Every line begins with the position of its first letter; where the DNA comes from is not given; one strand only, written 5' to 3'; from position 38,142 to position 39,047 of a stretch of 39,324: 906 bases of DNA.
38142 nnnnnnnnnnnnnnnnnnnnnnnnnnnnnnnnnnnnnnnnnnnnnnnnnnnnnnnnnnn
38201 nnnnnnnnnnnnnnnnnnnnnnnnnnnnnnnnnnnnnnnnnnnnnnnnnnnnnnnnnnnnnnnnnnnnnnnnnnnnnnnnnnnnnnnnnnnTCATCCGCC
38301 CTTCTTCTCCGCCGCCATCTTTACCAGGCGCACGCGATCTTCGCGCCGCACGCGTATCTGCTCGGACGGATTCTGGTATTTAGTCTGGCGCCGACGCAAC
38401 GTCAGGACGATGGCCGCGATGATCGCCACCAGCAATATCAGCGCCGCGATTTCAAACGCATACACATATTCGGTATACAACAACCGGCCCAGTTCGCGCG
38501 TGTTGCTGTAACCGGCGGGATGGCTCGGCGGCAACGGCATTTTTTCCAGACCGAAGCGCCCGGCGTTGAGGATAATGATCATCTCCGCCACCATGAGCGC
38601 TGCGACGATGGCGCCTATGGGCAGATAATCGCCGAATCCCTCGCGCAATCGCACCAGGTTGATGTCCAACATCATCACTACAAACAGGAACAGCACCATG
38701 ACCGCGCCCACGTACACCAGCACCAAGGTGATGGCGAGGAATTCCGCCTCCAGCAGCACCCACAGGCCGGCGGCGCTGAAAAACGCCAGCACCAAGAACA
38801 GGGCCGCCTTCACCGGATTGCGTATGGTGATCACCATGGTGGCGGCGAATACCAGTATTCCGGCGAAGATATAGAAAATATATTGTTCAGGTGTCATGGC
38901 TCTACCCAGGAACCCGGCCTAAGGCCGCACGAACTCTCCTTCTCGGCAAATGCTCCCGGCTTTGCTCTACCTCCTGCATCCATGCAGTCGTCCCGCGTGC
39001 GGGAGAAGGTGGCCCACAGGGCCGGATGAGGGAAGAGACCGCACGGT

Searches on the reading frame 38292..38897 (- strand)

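Call 48: search_protein_families(library=pfam, proteins=[window:38292-38897:-], max_evalue=0.001)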
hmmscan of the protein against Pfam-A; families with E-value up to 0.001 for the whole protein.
window:38292-38897:- (201 aa): 1 family
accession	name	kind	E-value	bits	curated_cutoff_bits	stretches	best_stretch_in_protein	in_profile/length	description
PF00499.25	Oxidored_q3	-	3.7e-41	140.7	33.2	1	19-165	2-146/146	NADH-ubiquinone/plastoquinone oxidoreductase chain 6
